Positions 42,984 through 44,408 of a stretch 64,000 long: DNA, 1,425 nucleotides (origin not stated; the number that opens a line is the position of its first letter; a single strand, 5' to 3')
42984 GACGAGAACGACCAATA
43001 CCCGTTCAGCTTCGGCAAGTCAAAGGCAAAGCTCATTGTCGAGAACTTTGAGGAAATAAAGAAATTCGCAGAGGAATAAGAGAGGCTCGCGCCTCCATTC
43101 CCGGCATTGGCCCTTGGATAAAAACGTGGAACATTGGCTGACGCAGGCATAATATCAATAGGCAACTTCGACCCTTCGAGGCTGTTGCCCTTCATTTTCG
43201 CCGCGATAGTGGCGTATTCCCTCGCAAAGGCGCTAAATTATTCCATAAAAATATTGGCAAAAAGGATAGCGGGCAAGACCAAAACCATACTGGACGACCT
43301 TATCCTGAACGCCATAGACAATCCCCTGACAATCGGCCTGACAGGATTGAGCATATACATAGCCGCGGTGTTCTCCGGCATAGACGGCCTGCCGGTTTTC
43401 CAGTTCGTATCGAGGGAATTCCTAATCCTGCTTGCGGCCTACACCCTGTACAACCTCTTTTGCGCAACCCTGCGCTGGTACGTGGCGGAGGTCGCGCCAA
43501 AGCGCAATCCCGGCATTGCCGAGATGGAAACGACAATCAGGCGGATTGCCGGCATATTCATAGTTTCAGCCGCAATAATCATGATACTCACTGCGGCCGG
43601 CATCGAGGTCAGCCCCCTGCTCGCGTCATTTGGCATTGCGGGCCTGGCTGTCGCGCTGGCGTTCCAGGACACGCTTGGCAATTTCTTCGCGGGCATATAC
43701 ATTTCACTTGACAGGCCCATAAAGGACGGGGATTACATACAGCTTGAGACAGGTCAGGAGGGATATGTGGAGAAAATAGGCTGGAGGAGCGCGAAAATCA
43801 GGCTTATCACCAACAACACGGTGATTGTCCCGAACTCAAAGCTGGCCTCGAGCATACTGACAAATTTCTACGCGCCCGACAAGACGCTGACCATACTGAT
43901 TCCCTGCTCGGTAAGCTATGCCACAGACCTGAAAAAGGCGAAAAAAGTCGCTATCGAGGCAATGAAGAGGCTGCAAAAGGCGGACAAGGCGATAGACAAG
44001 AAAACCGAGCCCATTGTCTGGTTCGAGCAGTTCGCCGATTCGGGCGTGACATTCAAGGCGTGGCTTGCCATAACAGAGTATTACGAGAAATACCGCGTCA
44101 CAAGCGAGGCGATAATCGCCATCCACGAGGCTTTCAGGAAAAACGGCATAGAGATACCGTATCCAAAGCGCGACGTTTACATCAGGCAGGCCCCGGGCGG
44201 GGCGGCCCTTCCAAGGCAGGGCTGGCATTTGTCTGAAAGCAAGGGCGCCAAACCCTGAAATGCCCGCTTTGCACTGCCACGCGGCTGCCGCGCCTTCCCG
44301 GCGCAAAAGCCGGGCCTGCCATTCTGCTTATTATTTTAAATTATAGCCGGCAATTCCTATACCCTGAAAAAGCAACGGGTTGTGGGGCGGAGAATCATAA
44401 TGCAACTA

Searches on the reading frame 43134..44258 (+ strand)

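Call 57: search_protein_families(library=pfam, proteins=[window:43134-44258:+], max_evalue=0.01)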
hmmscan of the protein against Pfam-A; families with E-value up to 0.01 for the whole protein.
window:43134-44258:+ (374 aa): 3 families
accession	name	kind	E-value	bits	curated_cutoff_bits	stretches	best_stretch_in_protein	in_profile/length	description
PF00924.24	MS_channel_2nd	-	2.9e-17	63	20.2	1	179-245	1-66/68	Mechanosensitive ion channel, beta-domain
PF21082.3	MS_channel_3rd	-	2.6e-12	47.5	21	1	256-341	3-88/88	Mechanosensitive ion channel MscS, C-terminal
PF21088.3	MS_channel_1st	-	5.1e-05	23.6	23.1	1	143-178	7-42/42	Mechanosensitive ion channel, transmembrane helices 2/3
